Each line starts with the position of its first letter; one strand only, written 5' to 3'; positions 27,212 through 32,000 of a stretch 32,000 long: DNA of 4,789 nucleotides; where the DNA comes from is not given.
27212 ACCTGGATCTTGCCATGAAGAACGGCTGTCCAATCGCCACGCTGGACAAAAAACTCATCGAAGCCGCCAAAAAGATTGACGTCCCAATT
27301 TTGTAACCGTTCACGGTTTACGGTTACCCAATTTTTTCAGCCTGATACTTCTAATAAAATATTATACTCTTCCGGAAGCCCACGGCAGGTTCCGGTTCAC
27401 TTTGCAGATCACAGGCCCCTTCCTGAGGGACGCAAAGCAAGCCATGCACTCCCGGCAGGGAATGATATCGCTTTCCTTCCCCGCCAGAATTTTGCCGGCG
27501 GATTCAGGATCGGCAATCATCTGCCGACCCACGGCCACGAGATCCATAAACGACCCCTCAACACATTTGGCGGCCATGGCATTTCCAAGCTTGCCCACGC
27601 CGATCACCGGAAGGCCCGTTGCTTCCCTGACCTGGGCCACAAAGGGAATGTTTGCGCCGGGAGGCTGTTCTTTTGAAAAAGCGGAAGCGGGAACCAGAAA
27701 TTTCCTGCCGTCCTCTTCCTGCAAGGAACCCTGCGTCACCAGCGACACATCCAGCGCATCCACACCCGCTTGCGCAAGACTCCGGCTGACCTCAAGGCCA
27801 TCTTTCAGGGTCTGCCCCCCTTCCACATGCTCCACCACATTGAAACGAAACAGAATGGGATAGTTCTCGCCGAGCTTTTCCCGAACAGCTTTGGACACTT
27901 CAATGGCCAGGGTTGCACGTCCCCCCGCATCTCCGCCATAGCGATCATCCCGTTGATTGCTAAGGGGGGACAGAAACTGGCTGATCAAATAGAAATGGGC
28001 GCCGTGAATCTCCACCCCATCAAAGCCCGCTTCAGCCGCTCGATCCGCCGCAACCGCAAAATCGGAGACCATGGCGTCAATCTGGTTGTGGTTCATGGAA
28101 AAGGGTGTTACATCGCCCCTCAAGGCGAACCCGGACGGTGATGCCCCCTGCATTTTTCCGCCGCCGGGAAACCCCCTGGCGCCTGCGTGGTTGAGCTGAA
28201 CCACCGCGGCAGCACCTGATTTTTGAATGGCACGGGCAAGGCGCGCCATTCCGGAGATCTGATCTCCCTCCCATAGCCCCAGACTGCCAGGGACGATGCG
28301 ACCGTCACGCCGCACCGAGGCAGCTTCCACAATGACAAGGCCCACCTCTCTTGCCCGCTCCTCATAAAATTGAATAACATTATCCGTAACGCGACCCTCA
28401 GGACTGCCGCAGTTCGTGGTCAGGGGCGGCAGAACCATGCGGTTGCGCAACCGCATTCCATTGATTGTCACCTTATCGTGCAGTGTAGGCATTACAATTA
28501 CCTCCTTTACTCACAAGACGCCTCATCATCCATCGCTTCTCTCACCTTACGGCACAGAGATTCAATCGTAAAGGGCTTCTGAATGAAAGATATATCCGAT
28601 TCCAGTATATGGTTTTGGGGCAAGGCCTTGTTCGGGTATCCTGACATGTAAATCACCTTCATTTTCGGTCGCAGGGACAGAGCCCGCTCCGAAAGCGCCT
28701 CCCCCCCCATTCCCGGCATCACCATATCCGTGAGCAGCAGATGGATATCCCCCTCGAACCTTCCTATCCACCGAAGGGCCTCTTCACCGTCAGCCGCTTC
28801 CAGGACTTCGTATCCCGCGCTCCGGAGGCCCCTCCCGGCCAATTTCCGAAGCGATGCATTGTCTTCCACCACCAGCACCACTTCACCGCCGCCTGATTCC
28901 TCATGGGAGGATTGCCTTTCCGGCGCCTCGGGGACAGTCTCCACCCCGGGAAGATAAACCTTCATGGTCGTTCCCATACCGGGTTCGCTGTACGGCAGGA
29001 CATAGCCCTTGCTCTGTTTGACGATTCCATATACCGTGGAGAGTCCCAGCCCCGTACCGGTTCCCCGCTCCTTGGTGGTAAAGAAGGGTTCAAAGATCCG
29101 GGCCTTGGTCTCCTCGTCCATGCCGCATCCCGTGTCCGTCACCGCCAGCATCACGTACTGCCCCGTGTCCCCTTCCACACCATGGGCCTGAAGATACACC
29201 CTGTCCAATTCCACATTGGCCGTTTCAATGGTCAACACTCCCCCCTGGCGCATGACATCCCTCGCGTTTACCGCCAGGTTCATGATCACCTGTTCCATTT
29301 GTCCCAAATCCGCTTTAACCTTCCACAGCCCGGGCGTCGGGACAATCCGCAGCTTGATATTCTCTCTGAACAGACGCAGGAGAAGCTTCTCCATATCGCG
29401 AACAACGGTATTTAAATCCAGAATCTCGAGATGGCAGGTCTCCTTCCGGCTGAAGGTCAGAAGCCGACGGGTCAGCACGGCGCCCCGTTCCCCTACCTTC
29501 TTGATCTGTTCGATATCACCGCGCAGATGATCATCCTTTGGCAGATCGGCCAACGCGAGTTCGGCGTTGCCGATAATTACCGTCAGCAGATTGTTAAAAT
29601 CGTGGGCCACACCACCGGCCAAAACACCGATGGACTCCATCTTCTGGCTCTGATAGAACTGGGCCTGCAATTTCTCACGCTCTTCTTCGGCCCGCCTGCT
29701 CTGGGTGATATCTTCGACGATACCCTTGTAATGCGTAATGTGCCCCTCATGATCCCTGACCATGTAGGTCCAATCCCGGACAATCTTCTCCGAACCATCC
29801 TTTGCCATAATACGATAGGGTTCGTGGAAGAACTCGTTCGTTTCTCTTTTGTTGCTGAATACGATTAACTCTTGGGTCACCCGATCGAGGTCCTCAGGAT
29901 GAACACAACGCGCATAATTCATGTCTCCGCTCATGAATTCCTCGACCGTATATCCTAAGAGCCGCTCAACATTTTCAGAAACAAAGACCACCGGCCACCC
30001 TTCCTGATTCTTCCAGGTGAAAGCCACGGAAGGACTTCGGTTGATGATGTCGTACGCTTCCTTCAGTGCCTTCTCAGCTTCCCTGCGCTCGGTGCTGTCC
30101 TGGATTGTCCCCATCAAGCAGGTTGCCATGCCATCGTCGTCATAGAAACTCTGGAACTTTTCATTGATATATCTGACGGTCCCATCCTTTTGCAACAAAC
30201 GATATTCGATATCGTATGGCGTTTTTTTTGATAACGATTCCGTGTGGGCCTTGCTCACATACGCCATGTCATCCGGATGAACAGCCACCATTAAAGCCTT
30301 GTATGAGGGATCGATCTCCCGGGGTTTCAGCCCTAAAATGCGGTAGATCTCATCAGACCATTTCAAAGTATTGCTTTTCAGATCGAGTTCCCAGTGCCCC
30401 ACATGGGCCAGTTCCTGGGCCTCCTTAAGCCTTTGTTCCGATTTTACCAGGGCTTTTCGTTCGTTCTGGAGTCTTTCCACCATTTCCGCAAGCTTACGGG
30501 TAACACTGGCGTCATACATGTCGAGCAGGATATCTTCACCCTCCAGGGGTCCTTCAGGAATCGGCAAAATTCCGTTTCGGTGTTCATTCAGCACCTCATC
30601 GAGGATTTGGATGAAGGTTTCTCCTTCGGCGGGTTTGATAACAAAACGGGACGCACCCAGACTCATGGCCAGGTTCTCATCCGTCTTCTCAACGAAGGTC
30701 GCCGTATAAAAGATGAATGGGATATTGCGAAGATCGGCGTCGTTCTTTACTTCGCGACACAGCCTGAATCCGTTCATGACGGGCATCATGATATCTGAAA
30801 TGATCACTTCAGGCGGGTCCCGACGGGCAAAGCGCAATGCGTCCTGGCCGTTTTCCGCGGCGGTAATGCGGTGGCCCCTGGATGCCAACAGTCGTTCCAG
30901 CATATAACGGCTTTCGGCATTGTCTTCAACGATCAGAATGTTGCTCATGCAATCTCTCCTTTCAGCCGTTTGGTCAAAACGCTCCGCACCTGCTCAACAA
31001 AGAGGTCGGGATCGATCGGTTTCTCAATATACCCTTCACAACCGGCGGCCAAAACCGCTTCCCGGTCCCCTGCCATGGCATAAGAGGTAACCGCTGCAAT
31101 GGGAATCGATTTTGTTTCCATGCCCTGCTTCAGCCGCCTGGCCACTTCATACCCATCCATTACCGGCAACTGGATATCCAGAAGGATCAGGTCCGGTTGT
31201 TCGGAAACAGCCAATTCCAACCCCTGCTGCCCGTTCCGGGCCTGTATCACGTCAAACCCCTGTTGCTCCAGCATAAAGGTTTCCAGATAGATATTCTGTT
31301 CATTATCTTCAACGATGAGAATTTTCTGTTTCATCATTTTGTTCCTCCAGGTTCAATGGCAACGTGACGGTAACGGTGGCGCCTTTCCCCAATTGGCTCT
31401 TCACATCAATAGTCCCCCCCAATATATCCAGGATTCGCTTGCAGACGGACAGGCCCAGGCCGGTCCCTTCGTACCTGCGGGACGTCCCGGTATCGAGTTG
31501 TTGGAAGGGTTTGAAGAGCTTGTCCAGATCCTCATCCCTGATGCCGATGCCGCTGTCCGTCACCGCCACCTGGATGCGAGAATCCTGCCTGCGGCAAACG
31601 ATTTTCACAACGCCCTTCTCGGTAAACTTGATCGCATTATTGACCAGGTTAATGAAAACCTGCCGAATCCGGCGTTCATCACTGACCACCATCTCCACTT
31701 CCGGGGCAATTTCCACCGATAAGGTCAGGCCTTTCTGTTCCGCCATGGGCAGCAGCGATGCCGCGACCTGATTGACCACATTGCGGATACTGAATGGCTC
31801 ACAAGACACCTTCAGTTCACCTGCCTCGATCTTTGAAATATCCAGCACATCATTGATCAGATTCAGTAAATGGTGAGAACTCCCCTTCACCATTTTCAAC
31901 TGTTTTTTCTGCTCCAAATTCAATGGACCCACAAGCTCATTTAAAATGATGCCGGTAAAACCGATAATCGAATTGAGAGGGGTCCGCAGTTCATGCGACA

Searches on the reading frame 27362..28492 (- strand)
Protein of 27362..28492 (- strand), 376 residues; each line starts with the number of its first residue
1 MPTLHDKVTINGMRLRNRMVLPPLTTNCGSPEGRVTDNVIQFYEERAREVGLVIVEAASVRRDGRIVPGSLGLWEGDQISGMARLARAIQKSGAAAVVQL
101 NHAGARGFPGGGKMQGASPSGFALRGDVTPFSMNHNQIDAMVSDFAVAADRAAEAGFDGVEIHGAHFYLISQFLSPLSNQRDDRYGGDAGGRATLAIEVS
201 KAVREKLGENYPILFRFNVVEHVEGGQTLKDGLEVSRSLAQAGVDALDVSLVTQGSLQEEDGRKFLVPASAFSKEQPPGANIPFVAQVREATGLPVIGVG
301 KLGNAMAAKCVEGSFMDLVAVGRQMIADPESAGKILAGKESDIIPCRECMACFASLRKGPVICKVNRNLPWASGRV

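Call 76: search_protein_families(library=pfam, proteins=[window:27362-28492:-], max_evalue=0.001)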
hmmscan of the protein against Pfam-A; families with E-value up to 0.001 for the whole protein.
window:27362-28492:- (376 aa): 1 family
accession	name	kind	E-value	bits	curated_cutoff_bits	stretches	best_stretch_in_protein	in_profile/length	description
PF00724.26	Oxidored_FMN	-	1.1e-61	209.4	27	1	8-339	6-339/342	NADH:flavin oxidoreductase / NADH oxidase family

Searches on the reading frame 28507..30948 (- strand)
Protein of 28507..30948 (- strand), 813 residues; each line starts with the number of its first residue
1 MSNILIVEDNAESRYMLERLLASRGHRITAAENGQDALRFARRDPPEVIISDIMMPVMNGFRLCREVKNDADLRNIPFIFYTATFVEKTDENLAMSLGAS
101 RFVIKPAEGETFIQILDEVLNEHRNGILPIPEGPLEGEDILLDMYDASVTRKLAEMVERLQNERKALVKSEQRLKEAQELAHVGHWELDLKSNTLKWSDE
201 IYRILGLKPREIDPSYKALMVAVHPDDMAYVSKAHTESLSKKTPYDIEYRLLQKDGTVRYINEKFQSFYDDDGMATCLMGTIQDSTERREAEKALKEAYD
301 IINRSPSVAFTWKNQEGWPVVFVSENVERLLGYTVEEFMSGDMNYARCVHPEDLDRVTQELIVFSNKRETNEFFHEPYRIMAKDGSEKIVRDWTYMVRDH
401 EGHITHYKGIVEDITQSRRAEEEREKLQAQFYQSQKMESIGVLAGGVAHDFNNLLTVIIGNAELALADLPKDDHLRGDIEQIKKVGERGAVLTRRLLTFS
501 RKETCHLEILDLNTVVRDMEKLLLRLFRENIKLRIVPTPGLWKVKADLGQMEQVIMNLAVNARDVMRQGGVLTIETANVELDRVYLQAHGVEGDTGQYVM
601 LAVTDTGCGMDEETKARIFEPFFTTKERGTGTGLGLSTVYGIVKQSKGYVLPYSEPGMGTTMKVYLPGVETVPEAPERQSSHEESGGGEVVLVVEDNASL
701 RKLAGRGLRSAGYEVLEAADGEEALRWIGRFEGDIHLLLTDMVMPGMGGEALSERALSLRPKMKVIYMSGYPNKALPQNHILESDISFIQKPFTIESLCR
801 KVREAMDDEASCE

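Call 94: search_protein_families(library=pfam, proteins=[window:28507-30948:-], max_evalue=0.01)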
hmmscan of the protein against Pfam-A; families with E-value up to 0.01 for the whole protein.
window:28507-30948:- (813 aa): 6 families
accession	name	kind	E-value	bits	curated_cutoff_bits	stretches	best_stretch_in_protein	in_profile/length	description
PF08447.18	PAS_3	-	1.3e-40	138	25.6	2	195-282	2-89/89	PAS fold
PF00072.30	Response_reg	-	2.3e-39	134.4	30.2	2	4-116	1-110/111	Response regulator receiver domain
PF02518.31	HATPase_c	-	9.8e-18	65.1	26.4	1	549-667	4-108/111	Histidine kinase-, DNA gyrase B-, and HSP90-like ATPase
PF00989.32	PAS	-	9.9e-12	45.3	22.6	2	173-284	2-112/113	PAS fold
PF13426.13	PAS_9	-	2.2e-09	37.9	27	1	311-416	5-103/103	PAS domain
PF00512.31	HisKA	-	3.3e-08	33.9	26.9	1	443-504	5-65/66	His Kinase A (phospho-acceptor) domain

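Call 96: find_encoding_contigs(protein=window:28507-30948:-, flank=10000, max_places=2)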
Protein window:28507-30948:- (813 aa): no gene with exactly this product is on record in the collection.

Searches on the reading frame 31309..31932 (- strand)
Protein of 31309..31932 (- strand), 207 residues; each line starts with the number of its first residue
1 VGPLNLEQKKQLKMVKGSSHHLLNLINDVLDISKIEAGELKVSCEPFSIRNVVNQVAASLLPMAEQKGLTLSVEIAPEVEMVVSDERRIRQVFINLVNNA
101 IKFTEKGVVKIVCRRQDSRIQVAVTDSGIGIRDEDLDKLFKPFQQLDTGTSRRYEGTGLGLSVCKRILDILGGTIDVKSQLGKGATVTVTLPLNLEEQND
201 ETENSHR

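Call 94: search_protein_families(library=pfam, proteins=[window:31309-31932:-], max_evalue=0.01)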
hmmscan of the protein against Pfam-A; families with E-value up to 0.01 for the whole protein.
window:31309-31932:- (207 aa): 4 families
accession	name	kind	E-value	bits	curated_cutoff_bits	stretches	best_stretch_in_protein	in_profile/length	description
PF02518.31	HATPase_c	-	7.7e-32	110.5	26.4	1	85-194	2-110/111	Histidine kinase-, DNA gyrase B-, and HSP90-like ATPase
PF00512.31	HisKA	-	9.2e-06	26.1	26.9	1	3-38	31-66/66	His Kinase A (phospho-acceptor) domain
PF13581.12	HATPase_c_2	-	0.00082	19.8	27.4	1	93-171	40-112/127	Histidine kinase-like ATPase domain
PF13589.12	HATPase_c_3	-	0.0057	17.1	25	1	92-160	6-76/137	Histidine kinase-, DNA gyrase B-, and HSP90-like ATPase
